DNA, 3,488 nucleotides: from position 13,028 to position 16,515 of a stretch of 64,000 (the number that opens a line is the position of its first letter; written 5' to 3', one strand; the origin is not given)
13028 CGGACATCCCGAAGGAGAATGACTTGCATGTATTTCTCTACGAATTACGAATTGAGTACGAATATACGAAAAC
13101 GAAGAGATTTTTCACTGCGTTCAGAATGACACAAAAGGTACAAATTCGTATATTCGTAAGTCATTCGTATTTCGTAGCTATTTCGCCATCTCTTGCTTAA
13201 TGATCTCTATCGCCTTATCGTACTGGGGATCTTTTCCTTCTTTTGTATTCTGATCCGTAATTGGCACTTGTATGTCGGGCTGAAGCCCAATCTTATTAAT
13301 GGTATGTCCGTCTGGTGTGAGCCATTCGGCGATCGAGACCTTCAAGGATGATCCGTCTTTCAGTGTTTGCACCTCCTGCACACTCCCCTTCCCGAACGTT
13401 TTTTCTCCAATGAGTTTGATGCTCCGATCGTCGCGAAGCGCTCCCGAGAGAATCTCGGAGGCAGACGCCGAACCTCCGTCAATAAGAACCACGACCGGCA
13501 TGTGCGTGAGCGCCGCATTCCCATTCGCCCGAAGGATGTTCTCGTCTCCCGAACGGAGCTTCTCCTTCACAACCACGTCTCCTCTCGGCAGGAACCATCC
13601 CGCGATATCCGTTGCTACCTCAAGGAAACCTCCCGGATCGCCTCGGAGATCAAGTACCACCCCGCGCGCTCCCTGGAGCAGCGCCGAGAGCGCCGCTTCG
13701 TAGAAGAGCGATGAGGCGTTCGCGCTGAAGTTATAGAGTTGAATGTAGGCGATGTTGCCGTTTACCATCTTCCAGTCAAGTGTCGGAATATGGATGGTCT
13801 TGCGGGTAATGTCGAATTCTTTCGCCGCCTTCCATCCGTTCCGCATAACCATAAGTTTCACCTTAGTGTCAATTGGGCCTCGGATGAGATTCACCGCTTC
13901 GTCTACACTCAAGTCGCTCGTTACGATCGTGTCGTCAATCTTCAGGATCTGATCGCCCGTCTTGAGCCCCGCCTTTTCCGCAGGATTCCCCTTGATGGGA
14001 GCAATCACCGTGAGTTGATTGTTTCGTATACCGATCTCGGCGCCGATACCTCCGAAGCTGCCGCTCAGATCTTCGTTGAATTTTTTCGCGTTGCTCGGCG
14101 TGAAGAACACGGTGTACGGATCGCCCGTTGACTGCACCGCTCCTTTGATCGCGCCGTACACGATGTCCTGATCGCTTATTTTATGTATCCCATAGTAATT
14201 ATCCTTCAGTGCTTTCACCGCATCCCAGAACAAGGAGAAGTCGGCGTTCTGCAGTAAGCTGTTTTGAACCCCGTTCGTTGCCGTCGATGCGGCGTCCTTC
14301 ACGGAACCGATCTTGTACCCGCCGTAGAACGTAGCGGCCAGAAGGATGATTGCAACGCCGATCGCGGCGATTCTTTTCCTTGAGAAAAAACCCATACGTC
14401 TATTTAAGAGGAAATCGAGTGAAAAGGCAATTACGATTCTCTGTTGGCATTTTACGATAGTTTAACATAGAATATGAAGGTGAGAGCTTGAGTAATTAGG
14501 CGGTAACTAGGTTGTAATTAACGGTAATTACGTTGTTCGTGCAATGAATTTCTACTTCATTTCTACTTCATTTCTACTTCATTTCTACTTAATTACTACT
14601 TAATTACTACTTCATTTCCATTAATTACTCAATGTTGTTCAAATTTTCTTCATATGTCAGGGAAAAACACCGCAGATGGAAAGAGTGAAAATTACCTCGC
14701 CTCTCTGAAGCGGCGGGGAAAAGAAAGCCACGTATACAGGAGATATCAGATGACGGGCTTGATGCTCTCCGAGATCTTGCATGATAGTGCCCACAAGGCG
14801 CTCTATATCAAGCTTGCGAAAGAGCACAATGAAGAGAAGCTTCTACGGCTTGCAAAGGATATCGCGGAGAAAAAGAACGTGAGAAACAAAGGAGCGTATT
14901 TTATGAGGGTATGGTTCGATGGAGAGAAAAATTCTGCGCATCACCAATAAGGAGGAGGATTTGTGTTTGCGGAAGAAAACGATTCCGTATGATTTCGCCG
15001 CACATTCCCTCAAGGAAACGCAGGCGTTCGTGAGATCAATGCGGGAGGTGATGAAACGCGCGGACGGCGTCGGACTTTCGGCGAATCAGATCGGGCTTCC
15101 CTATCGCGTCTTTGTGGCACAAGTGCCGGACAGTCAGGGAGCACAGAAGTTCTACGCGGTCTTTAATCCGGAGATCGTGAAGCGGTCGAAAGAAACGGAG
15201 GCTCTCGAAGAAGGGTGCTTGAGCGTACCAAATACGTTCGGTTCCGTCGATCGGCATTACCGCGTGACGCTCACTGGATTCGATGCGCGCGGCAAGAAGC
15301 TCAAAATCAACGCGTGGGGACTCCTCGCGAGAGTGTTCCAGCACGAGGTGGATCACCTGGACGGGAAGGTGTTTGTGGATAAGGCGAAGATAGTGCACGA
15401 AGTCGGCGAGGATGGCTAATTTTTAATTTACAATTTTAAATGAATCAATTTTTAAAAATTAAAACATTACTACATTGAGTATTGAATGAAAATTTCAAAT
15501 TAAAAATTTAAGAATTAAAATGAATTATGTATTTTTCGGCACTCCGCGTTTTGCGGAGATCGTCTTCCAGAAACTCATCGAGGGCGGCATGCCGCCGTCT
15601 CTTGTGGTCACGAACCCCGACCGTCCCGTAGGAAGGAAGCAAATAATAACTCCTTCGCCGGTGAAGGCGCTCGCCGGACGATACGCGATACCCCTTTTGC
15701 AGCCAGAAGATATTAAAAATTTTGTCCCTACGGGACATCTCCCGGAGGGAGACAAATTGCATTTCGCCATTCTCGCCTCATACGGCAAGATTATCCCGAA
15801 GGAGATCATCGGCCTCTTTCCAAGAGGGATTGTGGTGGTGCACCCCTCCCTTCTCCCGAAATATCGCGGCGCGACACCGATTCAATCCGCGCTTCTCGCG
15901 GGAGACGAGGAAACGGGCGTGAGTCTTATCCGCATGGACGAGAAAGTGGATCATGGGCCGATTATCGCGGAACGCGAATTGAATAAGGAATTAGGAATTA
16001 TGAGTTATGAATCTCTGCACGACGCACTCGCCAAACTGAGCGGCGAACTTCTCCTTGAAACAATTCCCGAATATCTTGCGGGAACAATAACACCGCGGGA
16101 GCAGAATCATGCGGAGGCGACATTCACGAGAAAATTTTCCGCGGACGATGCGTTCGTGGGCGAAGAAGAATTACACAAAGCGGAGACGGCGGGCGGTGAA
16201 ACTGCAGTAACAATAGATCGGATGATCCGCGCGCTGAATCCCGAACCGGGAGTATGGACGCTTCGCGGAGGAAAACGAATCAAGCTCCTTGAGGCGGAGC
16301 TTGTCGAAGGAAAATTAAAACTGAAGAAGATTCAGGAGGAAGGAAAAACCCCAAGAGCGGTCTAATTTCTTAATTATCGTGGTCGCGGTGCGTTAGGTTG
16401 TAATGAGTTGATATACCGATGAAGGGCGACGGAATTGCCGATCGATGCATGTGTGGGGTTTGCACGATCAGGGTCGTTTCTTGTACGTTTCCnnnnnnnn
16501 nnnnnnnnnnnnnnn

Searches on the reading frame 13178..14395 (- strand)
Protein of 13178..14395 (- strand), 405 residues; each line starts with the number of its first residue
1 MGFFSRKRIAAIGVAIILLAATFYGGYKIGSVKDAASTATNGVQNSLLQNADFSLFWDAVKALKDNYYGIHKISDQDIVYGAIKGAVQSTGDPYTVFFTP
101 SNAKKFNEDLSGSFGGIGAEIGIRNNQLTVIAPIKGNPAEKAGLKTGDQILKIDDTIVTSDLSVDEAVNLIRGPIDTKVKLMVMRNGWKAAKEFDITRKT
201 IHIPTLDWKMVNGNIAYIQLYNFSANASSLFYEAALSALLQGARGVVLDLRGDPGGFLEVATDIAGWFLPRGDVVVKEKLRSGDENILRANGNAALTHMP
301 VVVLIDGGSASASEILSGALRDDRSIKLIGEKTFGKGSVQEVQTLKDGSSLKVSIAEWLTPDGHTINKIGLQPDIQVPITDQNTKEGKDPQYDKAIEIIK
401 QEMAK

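Call 45: search_protein_families(library=pfam, proteins=[window:13178-14395:-], max_evalue=0.001)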
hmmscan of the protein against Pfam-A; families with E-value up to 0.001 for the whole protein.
window:13178-14395:- (405 aa): 5 families
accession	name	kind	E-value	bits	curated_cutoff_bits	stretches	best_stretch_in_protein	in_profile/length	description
PF03572.23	Peptidase_S41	-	1.9e-46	158.1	24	1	214-377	1-165/165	Peptidase family S41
PF13180.12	PDZ_2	-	6.7e-12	46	27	1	115-187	1-71/80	PDZ domain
PF17820.7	PDZ_6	-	1.4e-09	38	27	1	130-182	2-51/54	PDZ domain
PF00595.29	PDZ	-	1.4e-08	35.4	23.2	1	115-183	10-80/81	PDZ domain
PF22694.1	CtpB_N-like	-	2e-06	28.6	27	1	18-97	3-80/85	Activating protease CtpB N-terminal domain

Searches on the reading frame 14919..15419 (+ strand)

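Call 45: search_protein_families(library=pfam, proteins=[window:14919-15419:+], max_evalue=0.001)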
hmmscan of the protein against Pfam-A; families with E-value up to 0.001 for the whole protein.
window:14919-15419:+ (166 aa): 1 family
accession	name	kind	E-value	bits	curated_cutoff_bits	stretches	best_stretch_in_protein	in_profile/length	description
PF01327.26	Pep_deformylase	-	7.7e-44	149.5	22.8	1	10-157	9-151/156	Polypeptide deformylase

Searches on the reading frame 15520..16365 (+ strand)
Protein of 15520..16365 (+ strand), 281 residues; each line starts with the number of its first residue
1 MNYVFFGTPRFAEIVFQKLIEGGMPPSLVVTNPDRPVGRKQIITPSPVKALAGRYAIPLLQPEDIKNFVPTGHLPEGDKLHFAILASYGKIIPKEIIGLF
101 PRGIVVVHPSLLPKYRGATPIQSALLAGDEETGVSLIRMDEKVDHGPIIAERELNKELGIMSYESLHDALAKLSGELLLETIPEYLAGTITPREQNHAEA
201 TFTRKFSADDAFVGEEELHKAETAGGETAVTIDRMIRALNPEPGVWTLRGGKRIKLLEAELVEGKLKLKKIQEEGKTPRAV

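Call 45: search_protein_families(library=pfam, proteins=[window:15520-16365:+], max_evalue=0.001)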
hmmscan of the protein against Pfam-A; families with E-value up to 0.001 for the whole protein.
window:15520-16365:+ (281 aa): 2 families
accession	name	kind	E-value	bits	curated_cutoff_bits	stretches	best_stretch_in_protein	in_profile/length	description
PF00551.24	Formyl_trans_N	-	1.3e-30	106.9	26.1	1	2-181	2-180/181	Formyl transferase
PF02911.23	Formyl_trans_C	-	7.2e-08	33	21.1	1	227-265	13-51/100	Formyl transferase, C-terminal domain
